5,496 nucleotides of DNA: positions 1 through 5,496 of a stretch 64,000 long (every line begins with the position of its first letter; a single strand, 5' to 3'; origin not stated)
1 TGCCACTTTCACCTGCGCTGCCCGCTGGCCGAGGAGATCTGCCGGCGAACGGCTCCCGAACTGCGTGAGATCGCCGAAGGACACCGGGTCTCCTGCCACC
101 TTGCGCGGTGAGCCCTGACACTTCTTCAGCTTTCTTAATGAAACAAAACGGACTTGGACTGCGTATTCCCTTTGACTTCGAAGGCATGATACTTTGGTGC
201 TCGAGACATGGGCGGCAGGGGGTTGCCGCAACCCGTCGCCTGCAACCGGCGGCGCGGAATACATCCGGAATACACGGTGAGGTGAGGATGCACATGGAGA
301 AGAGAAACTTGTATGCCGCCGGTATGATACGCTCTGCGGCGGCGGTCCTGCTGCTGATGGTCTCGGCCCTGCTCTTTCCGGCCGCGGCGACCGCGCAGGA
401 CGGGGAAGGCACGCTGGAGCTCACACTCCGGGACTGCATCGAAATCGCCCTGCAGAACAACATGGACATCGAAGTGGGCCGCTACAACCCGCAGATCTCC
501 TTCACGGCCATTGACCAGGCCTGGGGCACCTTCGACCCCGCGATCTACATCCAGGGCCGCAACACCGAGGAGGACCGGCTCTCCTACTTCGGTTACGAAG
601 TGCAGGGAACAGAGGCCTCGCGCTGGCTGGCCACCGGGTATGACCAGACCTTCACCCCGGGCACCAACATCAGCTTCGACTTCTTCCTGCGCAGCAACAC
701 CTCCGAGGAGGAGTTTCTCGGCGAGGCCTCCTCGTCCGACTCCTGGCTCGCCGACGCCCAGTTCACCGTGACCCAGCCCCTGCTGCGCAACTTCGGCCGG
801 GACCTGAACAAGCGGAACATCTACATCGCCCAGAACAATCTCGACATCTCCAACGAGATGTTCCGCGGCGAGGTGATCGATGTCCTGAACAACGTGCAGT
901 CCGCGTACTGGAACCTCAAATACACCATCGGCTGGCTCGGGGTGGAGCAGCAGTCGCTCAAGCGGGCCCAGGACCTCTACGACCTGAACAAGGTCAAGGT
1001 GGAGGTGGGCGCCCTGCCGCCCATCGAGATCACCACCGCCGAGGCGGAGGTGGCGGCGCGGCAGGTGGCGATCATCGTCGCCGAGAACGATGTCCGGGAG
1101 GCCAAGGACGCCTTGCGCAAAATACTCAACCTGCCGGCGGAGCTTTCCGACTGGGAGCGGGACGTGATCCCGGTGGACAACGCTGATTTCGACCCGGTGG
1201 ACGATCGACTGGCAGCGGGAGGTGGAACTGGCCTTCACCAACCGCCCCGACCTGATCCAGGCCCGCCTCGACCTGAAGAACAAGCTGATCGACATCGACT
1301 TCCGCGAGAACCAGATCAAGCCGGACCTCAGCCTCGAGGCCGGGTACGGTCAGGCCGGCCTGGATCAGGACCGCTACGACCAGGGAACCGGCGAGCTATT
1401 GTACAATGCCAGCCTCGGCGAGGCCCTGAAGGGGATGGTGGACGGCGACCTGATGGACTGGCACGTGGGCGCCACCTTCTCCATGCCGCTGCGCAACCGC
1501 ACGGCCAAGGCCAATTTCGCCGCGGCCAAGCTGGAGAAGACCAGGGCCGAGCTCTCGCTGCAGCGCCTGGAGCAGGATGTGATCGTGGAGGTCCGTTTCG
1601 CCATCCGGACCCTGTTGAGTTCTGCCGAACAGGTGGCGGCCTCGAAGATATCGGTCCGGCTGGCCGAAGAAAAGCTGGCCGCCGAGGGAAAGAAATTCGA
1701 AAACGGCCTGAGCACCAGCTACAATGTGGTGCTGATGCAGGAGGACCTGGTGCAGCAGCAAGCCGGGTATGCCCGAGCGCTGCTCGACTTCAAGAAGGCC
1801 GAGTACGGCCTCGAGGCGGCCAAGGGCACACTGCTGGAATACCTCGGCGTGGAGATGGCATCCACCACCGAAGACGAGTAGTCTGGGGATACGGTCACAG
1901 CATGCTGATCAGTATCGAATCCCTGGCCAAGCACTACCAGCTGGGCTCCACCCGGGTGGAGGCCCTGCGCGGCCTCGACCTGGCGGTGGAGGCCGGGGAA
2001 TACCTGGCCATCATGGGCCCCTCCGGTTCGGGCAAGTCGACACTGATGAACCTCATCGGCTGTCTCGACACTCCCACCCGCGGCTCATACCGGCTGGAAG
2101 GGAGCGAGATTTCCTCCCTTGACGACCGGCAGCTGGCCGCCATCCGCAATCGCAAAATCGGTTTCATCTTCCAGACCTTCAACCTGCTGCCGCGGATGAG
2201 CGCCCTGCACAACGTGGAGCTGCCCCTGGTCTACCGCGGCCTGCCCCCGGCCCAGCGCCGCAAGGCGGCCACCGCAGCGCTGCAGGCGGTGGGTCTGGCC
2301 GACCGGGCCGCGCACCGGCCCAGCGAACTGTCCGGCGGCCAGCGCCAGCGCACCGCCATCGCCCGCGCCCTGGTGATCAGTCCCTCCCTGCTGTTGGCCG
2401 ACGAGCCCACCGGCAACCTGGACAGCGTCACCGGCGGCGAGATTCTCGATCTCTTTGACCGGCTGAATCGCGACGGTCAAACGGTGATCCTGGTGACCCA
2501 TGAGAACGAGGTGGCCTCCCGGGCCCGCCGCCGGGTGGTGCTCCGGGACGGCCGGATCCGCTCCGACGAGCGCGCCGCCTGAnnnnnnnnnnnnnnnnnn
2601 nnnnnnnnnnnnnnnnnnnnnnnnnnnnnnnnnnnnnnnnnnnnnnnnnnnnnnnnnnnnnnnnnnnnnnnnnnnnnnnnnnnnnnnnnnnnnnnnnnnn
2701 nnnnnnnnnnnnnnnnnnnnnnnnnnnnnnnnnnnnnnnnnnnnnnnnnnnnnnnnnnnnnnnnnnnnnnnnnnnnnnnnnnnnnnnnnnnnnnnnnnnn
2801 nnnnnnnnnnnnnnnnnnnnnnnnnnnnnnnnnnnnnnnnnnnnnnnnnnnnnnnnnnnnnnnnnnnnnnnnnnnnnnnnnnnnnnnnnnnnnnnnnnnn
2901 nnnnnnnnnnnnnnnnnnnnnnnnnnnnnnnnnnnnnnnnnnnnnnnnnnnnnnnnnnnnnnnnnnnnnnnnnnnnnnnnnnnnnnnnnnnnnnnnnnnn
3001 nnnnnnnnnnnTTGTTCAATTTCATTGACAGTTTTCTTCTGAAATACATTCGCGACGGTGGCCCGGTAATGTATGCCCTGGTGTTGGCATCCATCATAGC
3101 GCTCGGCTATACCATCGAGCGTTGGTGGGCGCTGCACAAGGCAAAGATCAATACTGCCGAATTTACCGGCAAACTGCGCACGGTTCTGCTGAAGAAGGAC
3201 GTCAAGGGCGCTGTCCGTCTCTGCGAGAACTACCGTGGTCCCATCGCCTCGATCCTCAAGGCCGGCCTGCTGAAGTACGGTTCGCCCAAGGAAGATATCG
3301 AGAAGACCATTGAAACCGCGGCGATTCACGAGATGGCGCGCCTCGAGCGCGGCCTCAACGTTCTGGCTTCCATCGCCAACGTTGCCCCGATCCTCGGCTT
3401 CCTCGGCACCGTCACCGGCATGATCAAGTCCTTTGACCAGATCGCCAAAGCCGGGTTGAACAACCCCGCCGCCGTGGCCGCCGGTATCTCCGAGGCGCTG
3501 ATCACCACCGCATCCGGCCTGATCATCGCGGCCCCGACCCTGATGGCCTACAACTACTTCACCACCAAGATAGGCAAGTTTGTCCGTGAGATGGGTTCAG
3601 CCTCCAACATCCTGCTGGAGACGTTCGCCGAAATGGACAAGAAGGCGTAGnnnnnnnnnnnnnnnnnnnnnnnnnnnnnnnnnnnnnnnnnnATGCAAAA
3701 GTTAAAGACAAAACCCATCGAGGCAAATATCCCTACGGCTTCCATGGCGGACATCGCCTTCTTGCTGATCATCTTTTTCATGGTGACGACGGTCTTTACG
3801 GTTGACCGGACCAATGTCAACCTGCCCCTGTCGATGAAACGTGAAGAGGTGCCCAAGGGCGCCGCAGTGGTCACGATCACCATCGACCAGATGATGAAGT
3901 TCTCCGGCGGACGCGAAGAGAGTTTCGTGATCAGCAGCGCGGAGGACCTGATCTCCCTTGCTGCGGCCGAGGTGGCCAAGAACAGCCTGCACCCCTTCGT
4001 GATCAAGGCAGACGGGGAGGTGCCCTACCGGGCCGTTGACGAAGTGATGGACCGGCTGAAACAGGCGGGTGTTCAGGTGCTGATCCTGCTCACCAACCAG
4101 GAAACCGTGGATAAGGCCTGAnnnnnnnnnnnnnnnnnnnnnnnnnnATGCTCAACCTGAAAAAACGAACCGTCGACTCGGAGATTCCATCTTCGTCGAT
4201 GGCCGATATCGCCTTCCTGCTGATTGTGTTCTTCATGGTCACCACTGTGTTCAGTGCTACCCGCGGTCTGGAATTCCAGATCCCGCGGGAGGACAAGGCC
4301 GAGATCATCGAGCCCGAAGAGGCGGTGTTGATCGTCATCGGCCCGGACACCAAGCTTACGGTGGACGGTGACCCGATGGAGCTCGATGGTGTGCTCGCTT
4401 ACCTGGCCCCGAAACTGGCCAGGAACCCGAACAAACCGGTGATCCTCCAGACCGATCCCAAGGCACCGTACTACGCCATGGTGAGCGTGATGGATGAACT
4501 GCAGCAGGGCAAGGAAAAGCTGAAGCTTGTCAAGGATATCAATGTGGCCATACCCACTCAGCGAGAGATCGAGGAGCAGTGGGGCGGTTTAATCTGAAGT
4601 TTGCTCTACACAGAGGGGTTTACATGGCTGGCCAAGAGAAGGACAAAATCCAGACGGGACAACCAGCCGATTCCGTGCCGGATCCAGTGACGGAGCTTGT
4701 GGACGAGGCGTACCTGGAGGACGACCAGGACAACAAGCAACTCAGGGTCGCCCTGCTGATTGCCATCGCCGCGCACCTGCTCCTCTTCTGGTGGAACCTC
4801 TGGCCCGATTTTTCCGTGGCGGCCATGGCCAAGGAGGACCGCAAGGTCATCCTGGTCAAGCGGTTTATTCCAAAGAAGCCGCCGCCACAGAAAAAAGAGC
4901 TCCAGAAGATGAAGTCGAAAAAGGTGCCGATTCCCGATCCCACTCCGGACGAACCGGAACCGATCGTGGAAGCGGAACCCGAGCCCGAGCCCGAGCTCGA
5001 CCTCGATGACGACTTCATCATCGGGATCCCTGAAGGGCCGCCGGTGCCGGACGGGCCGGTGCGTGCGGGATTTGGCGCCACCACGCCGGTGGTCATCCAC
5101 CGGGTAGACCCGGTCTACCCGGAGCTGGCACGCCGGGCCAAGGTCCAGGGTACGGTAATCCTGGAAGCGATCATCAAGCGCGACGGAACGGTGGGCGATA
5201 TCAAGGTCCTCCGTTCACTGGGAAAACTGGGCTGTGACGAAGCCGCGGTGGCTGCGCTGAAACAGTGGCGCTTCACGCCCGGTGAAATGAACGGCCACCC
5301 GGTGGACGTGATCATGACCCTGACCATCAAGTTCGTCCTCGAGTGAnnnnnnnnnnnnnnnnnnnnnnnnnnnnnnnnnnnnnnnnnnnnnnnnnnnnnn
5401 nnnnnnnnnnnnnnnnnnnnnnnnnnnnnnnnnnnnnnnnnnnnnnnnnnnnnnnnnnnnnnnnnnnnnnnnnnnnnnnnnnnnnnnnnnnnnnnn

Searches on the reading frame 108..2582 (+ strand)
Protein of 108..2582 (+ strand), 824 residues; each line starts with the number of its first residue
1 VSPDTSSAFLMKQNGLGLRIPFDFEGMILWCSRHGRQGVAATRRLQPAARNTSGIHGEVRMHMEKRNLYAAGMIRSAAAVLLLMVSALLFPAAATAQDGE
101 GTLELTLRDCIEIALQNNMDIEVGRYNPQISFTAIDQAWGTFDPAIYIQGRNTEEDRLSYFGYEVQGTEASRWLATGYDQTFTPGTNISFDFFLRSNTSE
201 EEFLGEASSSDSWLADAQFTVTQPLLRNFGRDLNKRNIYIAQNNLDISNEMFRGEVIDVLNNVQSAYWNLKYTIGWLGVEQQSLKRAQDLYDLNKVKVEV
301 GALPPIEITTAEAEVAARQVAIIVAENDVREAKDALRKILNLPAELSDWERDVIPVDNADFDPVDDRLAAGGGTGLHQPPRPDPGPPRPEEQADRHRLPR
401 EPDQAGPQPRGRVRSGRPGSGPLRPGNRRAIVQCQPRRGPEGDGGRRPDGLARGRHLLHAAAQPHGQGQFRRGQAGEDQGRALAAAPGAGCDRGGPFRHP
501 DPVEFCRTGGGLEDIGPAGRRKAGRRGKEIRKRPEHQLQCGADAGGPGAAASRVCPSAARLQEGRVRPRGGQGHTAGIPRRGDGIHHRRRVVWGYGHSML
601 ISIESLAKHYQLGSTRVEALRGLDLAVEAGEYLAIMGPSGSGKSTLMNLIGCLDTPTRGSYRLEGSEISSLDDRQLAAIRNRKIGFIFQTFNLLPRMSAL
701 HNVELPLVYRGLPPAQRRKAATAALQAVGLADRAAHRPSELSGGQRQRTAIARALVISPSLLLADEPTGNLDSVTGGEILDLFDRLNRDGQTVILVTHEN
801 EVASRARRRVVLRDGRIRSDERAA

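Call 28: search_protein_families(library=pfam, proteins=[window:108-2582:+], max_evalue=0.00001)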
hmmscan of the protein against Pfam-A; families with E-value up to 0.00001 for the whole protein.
window:108-2582:+ (824 aa): 2 families
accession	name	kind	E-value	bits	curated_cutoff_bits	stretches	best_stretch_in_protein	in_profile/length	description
PF00005.33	ABC_tran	-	4.2e-32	112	25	1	620-768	1-136/137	ABC transporter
PF02321.23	OEP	-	5.7e-14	52.8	22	1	108-341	2-187/187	Outer membrane efflux protein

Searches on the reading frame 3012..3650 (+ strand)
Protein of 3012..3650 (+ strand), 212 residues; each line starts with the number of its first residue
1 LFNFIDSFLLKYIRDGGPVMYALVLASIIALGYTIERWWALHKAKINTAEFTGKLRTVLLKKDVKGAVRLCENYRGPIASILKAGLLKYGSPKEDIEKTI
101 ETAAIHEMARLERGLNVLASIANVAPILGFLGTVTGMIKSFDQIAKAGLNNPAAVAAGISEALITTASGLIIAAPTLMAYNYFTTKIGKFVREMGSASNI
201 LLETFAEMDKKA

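Call 28: search_protein_families(library=pfam, proteins=[window:3012-3650:+], max_evalue=0.00001)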
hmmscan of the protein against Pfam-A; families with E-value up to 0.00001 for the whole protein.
window:3012-3650:+ (212 aa): 1 family
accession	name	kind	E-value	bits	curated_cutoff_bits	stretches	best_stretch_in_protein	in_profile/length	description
PF01618.21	MotA_ExbB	-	2.6e-35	121.4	22.9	1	76-194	4-125/127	MotA/TolQ/ExbB proton channel family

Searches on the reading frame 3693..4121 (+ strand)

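Call 28: search_protein_families(library=pfam, proteins=[window:3693-4121:+], max_evalue=0.00001)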
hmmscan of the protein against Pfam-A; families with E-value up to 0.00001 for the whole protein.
window:3693-4121:+ (142 aa): 1 family
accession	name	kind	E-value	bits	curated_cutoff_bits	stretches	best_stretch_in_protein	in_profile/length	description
PF02472.21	ExbD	-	1.6e-21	77.2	25.4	1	10-135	5-126/128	Biopolymer transport protein ExbD/TolR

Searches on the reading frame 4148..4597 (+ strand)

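Call 28: search_protein_families(library=pfam, proteins=[window:4148-4597:+], max_evalue=0.00001)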
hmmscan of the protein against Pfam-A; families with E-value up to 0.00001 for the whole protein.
window:4148-4597:+ (149 aa): 1 family
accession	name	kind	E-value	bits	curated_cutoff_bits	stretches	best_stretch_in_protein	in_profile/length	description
PF02472.21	ExbD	-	6.5e-25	88.1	25.4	1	10-128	5-124/128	Biopolymer transport protein ExbD/TolR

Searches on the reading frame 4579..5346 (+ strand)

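Call 28: search_protein_families(library=pfam, proteins=[window:4579-5346:+], max_evalue=0.00001)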
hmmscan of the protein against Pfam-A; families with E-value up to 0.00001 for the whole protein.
window:4579-5346:+ (255 aa): 1 family
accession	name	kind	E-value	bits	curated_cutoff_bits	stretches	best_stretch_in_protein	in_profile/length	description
PF03544.19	TonB_C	-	7e-22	78.1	24.6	1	178-254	3-79/79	Gram-negative bacterial TonB protein C-terminal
